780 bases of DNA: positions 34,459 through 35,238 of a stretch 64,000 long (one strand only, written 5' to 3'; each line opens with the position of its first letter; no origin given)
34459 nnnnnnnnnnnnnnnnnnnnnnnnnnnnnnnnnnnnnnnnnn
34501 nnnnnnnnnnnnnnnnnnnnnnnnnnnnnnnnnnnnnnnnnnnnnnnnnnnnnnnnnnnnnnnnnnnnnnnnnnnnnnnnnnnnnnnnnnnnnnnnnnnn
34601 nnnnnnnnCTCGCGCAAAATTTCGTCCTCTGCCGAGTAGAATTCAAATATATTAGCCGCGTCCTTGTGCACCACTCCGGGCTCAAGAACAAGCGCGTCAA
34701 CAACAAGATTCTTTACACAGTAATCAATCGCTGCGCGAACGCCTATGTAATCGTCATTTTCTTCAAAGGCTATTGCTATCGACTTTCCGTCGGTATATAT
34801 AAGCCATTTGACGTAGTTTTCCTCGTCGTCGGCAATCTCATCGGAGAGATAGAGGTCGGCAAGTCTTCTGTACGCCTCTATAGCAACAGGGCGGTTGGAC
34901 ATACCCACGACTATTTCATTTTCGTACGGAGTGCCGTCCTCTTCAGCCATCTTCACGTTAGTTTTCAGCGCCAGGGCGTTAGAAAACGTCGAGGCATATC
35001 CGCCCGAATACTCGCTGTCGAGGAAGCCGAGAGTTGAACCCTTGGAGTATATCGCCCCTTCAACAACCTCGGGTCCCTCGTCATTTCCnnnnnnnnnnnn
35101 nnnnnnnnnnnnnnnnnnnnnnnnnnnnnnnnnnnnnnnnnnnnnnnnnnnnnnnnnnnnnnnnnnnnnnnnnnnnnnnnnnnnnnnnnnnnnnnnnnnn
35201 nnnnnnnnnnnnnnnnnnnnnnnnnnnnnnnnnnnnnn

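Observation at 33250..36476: Repeat-helical toroid-like domain in two exported copies and one cytoplasmic copy: candidate new catalytic module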

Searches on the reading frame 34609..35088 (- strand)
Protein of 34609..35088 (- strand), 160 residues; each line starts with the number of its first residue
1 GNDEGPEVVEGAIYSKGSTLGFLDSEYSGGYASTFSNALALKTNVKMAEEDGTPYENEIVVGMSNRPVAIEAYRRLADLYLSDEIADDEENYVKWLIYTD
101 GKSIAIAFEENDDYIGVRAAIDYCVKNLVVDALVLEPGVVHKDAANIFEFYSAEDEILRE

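Call 35: search_protein_families(library=pfam, proteins=[window:34609-35088:-], max_evalue=1)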
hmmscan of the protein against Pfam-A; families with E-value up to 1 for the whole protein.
seq(160 aa): 0 families

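Call 51: search_protein_families(library=pfam, alignment_id=A4, max_evalue=1)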
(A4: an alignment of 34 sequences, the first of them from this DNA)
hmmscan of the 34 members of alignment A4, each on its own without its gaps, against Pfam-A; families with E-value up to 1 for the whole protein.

A. member 1, seq(153 aa): 0 families

B. families by the number of members that match (of 34 scanned): 18 families
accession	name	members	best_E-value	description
PF24556.1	SH3_Myosin-XVIIIa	1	0.032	Unconventional myosin-XVIIIa SH3 domain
PF12849.12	PBP_like_2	1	0.038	PBP superfamily domain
PF22958.2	Ltn1_1st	1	0.041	E3 ubiquitin-protein ligase listerin, N-terminal domain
PF00928.26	Adap_comp_sub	1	0.052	Adaptor complexes medium subunit family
PF19007.6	DUF5736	1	0.08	Domain of unknown function (DUF5736)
PF08928.15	PoNi_N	1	0.09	PoNe immunity protein (PoNi), N-terminal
PF16270.11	DUF4923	1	0.092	Lipocalin-like domain (DUF4923)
PF10756.15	bPH_6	1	0.095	Bacterial PH domain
PF06251.17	Caps_syn_GfcC_C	1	0.1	Capsule biosynthesis GfcC C-terminal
PF12992.12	DUF3876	1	0.12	Domain of unknown function, B. Theta Gene description (DUF3876)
PF23068.1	CUB_M02D8_5_7th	1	0.12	M02D8_5-like, seventh CUB domain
PF03785.20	Peptidase_C25_C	1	0.14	Peptidase family C25, C terminal ig-like domain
PF13670.12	PepSY_2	1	0.15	Peptidase propeptide and YPEB domain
PF22630.2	NMB1110_3rd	1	0.16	Tail protein NMB1110-like, third domain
PF22261.3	GPR128_GAIN_subdom_B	1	0.16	GPR128 GAIN subdomain B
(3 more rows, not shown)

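Call 52: search_solved_structures(query=A4, max_evalue=10, show_alignments=3)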
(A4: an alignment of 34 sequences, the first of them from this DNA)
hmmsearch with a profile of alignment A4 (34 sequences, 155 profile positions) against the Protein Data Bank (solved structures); distinct sequences matched with E-value up to 10: 0.
